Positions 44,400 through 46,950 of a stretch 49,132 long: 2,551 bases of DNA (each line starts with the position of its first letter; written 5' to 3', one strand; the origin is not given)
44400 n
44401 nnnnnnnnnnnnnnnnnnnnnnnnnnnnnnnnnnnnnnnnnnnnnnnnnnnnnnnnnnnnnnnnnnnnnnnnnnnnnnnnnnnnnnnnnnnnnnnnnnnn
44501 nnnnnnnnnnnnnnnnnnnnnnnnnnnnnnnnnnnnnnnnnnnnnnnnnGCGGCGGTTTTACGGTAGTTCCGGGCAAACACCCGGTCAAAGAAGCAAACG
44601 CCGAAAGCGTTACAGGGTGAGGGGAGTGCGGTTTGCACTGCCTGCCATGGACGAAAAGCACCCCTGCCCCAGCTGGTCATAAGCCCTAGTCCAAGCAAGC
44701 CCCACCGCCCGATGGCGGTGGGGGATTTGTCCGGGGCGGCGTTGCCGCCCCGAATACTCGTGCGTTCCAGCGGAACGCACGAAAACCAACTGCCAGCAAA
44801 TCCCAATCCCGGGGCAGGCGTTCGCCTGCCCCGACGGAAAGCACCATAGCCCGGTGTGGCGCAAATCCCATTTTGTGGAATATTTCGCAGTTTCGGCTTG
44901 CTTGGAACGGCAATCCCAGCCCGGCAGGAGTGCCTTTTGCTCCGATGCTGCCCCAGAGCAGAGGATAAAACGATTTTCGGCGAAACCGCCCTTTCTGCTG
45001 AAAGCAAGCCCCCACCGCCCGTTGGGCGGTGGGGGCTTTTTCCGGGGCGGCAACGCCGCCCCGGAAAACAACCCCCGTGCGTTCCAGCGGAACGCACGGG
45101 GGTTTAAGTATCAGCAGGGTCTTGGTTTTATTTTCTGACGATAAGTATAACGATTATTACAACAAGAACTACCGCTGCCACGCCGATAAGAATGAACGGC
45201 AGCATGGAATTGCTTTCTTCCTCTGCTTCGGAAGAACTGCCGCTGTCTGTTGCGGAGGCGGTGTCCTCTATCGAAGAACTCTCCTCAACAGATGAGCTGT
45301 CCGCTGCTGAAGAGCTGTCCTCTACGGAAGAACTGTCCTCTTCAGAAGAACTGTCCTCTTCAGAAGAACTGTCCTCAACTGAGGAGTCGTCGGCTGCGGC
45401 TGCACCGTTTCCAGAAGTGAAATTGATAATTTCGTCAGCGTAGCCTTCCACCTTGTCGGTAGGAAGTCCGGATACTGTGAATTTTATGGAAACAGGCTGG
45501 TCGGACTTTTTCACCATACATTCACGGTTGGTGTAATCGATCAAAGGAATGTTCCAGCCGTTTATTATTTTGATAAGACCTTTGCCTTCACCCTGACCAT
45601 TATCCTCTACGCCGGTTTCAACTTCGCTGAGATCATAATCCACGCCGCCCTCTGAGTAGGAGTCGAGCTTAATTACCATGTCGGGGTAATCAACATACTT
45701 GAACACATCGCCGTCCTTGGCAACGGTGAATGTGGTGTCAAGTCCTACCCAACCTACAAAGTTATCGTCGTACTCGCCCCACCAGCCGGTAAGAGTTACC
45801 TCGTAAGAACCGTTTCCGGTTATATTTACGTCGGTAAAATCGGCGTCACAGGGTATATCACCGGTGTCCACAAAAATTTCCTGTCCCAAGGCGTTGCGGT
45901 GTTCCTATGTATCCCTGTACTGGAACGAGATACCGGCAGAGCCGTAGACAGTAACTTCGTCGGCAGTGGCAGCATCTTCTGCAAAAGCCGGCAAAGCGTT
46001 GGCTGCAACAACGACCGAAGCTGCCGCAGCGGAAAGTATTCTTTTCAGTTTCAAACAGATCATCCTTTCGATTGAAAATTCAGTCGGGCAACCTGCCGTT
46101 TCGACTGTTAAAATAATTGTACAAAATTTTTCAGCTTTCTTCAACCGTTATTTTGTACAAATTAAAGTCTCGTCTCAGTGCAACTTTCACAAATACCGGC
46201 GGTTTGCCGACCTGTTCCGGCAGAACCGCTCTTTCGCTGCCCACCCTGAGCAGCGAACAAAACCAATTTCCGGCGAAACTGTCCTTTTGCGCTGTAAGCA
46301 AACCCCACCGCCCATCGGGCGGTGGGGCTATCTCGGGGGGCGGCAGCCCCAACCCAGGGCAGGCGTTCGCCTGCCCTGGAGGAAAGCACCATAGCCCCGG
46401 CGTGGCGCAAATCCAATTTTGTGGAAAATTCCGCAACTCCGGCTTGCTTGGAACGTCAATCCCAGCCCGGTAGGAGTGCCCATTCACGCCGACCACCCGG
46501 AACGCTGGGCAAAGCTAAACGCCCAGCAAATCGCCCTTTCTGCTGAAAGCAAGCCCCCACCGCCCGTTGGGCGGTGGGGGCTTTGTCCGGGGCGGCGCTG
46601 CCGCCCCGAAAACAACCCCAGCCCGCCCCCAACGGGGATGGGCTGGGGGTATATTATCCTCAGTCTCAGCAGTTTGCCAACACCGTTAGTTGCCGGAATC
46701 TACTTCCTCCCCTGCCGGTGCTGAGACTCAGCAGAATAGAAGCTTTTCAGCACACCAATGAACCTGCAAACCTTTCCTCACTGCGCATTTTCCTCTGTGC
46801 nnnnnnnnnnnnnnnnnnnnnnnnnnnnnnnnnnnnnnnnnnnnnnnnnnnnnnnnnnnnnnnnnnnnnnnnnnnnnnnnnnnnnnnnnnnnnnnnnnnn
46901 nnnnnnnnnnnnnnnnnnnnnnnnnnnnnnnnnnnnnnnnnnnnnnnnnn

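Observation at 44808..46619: About 268-nt direct repeats flank the surface-protein gene, with compensatory changes in the stems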

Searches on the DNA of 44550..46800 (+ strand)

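Call 5: search_rna_families(source=window, start=44550, end=46800, threshold=evalue, max_evalue=10, show_alignments=3)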
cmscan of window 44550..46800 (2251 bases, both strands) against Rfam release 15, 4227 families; matches with E-value up to 10: 44.
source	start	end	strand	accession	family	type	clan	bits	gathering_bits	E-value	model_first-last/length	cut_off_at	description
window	46548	46660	-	RF02232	sX13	Gene; sRNA;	-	26.2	50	0.023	1-115/115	no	Xanthomonadaceae sRNA sX13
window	44926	45043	+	RF02883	BcKCsr2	Gene; sRNA;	-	25.6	40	0.0037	1-129/129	no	Burkholderia sRNA 2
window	45029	45076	-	RF03973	mir-5615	Gene; miRNA;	-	25.6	82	0.036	1-61/61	no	mir-5615 microRNA precursor family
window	45031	45078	+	RF03973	mir-5615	Gene; miRNA;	-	25.3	82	0.043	1-61/61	no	mir-5615 microRNA precursor family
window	46553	46691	-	RF00625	P11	Gene;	-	24.2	70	0.011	1-139/139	no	Pseudomonas sRNA P11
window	46293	46442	-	RF01757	sbcD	Gene; sRNA;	-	22.6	40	0.11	1-155/155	no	sbcD RNA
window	44996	45043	+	RF02399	NsiR1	Gene; sRNA;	-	21.9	39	0.23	1-60/60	no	Nitrogen stress-induced RNA 1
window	44923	45072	+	RF02354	BjrC80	Gene; sRNA;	-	21.6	80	0.23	1-162/162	no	Bradyrhizobiaceae sRNA BjrC80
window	45042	45103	+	RF01683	P6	Gene; sRNA;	-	20.8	50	0.0058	1-510/510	no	Pseudomonas sRNA P6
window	45065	45116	-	RF02399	NsiR1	Gene; sRNA;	-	20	39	0.67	1-60/60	no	Nitrogen stress-induced RNA 1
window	45028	45077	-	RF03407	MIR531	Gene; miRNA;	-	20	70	2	1-69/69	no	MIR531 microRNA precursor family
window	45037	45113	-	RF02835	Bcj11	Gene; sRNA;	-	19.6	49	2.5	1-122/122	no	Burkholderia RNA 11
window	46550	46657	-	RF02826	Scr6925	Gene; sRNA;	-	19.4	50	2.6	1-131/131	no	Streptomyces RNA 6925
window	45040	45066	-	RF03941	mir-3158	Gene; miRNA;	-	19.2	97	3.6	1-81/81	no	mir-3158 microRNA precursor family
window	45040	45066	+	RF03941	mir-3158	Gene; miRNA;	-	18.9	97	4.3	1-81/81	no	mir-3158 microRNA precursor family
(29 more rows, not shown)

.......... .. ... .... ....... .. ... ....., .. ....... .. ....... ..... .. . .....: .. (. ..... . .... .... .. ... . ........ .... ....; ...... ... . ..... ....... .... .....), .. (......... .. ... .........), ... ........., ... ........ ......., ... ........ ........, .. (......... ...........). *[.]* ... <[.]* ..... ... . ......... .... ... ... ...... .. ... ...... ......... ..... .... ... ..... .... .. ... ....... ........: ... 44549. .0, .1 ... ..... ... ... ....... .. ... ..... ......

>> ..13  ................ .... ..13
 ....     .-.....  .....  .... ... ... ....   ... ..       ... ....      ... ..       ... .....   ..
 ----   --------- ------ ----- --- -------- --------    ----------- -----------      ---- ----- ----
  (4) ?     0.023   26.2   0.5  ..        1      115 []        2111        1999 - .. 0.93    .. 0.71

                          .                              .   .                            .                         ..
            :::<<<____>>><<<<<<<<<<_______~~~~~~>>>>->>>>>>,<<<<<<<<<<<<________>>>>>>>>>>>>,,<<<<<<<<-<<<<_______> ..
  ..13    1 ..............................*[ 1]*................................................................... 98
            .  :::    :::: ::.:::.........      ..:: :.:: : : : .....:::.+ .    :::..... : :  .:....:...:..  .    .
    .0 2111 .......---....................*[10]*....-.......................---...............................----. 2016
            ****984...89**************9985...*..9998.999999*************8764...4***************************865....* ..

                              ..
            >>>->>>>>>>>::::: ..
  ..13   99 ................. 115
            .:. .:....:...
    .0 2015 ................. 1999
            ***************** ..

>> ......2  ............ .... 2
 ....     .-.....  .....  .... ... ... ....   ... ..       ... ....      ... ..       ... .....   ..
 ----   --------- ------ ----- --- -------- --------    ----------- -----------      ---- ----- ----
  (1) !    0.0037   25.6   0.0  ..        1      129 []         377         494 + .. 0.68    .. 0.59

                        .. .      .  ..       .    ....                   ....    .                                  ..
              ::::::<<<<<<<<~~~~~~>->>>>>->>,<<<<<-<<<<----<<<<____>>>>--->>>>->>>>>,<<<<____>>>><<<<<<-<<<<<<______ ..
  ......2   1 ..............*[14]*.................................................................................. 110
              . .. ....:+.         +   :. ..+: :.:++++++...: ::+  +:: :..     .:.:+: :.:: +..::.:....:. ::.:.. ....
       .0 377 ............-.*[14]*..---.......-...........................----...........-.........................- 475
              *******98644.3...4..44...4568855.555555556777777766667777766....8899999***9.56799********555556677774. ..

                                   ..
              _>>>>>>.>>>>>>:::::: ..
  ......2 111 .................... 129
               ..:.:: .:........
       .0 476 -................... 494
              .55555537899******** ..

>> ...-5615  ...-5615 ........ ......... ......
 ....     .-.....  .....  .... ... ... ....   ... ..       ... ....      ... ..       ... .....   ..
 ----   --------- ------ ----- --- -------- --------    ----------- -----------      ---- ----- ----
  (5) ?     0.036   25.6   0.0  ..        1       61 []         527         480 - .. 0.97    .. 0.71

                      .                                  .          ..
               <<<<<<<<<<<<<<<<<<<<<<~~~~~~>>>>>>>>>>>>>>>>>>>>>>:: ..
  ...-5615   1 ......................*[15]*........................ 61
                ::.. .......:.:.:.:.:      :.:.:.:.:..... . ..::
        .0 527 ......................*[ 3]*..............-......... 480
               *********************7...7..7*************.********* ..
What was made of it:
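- On Any Rfam RNA family: In 44550-46800 the best hits score 26 bits or less against thresholds of 40-50 or more, and they are driven by generic GC hairpins (call 5).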

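Call 58: search_dna_similar(query=window:44802-45075:+, collection=plasmids, mode=distant, max_evalue=0.001, max_rows=10)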
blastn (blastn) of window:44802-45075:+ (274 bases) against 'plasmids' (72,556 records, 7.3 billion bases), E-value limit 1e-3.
No match.

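Call 59: search_dna_similar(query=window:44802-45075:+, collection=phages, mode=distant, max_evalue=0.001, max_rows=10)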
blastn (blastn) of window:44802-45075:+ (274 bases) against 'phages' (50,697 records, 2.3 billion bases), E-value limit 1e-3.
No match.
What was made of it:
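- Tried and rejected: Plasmid and phage BLAST: nothing (calls 58, 59).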

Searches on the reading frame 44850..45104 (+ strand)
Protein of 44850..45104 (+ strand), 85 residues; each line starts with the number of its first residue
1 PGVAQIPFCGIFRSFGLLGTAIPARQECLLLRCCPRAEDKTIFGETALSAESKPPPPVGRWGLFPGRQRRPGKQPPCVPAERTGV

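Call 50: list_cluster_members(proteins=[L001:1339-1860:+, window:44856-45104:+, window:44854-45135:+, window:44465-45097:-, window:46134-46496:-, window:46419-46721:+, window:46322-46543:+, window:46117-46470:+])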
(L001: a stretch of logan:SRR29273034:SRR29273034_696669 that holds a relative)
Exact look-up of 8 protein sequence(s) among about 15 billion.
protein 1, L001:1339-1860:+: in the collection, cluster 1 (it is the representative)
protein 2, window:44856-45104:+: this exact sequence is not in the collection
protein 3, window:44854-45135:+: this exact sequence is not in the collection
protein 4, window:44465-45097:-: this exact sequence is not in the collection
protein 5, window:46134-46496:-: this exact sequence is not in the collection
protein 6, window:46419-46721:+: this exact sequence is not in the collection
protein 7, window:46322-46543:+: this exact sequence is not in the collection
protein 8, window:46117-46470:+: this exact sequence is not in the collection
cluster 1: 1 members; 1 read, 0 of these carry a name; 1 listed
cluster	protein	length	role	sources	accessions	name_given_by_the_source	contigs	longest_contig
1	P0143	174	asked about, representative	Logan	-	-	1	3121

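Call 52: search_protein_representatives(protein=window:44850-45104:+)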
Query: 85 residues. Proteins with E-value up to 0.001 (for the whole library): 3; up to 1e-10: 1; up to 1e-30: 1. The best 3 are listed.
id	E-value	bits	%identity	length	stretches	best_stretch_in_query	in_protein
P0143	1.9e-39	149.7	85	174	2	1-73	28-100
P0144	8.5e-06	42.0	44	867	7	5-32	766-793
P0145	1.0e-05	41.7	49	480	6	9-41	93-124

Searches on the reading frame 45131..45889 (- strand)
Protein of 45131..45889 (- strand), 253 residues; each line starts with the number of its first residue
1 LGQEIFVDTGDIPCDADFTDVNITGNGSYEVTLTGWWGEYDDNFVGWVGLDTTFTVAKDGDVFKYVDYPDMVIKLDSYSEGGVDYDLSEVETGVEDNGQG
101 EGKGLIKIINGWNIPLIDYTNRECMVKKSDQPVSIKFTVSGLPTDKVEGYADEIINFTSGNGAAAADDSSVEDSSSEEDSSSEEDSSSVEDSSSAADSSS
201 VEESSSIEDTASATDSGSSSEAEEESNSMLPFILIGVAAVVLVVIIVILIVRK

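Call 18: search_protein_families(library=pfam, proteins=[window:45131-45889:-], max_evalue=0.01)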
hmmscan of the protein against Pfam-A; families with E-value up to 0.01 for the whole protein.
window:45131-45889:- (253 aa): 3 families
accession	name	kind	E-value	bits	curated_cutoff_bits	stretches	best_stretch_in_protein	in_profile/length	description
PF11174.13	DUF2970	-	0.00071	19.8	27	1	218-252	19-53/56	Protein of unknown function (DUF2970)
PF15102.11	TMEM154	-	0.001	19.4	30.3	1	174-251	7-86/153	TMEM154 protein family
PF17410.7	Stevor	-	0.0085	16.1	25.4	0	193-251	197-252/275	Subtelomeric Variable Open Reading frame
